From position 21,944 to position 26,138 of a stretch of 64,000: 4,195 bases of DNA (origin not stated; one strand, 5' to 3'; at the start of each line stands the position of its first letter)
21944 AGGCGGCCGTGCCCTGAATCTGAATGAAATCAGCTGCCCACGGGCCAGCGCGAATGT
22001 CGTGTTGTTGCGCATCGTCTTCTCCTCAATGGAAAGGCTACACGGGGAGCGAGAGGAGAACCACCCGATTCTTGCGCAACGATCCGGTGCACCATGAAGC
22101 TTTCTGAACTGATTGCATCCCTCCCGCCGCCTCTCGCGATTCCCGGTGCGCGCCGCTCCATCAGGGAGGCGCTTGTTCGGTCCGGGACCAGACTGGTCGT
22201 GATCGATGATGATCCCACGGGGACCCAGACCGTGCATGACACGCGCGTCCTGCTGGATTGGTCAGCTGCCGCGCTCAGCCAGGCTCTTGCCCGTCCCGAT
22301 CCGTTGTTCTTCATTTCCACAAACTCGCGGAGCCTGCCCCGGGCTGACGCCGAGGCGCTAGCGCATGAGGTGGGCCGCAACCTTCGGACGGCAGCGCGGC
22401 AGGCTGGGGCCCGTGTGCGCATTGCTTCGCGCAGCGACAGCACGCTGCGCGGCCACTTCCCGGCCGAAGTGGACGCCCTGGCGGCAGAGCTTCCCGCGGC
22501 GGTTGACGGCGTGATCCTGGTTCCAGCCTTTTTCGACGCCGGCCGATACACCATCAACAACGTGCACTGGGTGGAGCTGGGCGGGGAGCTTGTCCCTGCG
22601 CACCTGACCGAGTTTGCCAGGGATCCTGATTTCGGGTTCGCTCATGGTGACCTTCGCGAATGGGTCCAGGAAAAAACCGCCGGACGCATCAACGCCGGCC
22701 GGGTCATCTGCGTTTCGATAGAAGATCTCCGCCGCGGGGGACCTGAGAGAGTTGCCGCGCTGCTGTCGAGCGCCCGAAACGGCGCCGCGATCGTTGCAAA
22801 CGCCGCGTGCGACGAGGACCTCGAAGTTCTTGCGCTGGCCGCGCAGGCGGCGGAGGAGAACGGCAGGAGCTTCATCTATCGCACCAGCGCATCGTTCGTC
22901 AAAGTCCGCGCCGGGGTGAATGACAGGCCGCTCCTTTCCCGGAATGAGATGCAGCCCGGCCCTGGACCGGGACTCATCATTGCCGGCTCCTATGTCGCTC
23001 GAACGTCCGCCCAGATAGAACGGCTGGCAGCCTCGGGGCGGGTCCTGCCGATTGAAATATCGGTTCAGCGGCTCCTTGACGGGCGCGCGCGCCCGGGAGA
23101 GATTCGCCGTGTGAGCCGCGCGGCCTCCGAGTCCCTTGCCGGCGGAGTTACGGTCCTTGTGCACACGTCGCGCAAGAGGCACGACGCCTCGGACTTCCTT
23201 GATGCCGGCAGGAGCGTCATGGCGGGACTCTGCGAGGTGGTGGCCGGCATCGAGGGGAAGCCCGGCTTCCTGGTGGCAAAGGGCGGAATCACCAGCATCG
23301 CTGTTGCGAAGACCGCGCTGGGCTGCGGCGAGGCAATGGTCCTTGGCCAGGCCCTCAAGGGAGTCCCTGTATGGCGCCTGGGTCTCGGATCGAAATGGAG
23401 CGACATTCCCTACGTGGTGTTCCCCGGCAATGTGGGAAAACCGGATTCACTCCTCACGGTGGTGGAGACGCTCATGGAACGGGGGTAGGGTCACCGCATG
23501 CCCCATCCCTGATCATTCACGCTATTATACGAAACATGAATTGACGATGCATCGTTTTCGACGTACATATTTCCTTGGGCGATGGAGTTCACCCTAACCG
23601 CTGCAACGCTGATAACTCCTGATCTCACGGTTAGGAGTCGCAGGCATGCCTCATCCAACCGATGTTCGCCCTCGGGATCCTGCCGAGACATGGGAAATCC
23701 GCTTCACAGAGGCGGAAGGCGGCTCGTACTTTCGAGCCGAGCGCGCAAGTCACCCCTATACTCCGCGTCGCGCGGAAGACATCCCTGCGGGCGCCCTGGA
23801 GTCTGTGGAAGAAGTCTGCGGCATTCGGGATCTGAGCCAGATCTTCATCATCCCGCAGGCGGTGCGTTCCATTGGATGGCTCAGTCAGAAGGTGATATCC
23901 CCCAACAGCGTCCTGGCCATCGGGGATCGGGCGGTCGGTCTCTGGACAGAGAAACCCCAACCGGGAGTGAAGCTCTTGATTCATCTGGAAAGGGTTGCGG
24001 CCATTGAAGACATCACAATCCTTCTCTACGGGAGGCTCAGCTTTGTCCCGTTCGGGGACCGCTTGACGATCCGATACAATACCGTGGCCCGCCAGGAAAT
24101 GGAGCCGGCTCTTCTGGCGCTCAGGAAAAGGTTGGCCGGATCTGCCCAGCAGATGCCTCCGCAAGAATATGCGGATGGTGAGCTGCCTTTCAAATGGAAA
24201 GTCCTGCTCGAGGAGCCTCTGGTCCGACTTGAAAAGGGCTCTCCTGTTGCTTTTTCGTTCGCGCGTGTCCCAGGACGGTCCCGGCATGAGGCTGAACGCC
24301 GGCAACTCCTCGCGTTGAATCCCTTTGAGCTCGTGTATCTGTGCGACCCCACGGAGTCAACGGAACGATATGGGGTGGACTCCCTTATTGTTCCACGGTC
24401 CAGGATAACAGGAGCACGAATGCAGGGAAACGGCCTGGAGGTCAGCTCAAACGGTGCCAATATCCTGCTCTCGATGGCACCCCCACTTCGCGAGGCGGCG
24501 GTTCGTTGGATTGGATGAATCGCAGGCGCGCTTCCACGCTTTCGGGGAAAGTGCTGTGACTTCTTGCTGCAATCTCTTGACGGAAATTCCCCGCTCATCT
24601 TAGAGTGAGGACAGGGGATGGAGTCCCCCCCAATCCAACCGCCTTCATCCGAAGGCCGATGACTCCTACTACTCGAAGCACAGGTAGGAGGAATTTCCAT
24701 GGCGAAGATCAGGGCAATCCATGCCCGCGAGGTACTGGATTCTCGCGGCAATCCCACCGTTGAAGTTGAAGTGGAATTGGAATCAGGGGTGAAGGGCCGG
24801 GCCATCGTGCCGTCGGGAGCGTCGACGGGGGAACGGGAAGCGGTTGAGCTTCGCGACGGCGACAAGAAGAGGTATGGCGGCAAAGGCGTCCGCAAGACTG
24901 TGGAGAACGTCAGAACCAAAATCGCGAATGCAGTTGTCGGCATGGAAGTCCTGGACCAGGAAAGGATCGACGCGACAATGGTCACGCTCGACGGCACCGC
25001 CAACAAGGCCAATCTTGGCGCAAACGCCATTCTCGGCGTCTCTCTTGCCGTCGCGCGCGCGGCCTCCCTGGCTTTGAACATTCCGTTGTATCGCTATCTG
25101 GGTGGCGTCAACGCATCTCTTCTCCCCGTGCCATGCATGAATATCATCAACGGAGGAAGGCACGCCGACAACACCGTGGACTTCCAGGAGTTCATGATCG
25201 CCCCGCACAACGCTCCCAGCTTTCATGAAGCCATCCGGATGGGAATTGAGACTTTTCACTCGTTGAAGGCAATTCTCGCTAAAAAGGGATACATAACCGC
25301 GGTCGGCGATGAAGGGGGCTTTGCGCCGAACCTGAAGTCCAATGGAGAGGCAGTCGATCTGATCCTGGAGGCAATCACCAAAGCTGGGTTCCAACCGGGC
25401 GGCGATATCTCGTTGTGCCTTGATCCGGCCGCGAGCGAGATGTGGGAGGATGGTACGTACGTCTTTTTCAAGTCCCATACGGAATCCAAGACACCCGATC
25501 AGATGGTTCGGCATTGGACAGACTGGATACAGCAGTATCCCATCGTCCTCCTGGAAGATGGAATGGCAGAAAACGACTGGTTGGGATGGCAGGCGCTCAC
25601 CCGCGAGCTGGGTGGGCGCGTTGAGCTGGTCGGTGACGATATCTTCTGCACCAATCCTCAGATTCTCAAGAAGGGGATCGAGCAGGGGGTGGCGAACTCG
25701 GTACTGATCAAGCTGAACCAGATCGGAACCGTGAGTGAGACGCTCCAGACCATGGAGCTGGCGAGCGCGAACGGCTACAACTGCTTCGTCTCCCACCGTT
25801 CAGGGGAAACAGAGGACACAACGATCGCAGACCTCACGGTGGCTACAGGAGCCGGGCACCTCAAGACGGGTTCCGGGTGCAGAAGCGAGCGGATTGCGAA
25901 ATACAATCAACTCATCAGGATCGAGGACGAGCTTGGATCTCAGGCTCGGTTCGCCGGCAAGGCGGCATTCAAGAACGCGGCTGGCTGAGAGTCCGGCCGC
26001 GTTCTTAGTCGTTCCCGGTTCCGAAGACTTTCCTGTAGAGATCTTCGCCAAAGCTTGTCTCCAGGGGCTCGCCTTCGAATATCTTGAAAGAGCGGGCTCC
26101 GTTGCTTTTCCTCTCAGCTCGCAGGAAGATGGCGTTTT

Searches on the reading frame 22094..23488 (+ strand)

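Call 70: search_protein_families(library=pfam, max_evalue=0.01, proteins=[window:22094-23488:+])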
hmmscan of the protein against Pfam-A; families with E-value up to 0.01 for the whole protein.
window:22094-23488:+ (464 aa): 2 families
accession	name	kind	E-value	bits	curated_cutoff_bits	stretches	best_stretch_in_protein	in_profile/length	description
PF07005.16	SBD_N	-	1.8e-54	185.4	25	1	34-270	1-228/230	Sugar-binding N-terminal domain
PF17042.10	NBD_C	-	1.4e-31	110.7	28.3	1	294-453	1-168/168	Nucleotide-binding C-terminal domain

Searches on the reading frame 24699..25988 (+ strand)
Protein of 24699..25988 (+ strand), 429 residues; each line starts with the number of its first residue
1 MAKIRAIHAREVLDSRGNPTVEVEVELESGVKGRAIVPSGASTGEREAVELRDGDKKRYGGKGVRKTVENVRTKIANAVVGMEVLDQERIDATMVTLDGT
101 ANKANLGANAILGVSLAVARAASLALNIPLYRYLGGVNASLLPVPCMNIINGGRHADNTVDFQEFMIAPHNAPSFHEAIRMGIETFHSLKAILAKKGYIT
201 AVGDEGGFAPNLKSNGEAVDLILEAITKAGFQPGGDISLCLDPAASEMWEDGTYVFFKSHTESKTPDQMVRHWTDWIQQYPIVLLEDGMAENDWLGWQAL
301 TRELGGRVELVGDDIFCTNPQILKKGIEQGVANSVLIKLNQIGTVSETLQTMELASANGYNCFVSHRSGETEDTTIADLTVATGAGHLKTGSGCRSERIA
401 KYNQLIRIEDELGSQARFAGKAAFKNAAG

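Call 70: search_protein_families(library=pfam, max_evalue=0.01, proteins=[window:24699-25988:+])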
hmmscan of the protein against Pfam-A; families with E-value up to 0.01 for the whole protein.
window:24699-25988:+ (429 aa): 4 families
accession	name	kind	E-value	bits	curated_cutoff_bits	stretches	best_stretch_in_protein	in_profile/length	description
PF00113.28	Enolase_C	-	1.3e-117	392.8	21.5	1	141-426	3-295/296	Enolase, C-terminal TIM barrel domain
PF03952.21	Enolase_N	-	7.5e-60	201.3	35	1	4-134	1-131/131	Enolase, N-terminal domain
PF13378.12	MR_MLE_C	-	1.5e-05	25.3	29.4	1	269-385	59-171/219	Enolase C-terminal domain-like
PF07476.17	MAAL_C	-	5.1e-05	23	27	1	302-387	134-220/249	Methylaspartate ammonia-lyase C-terminus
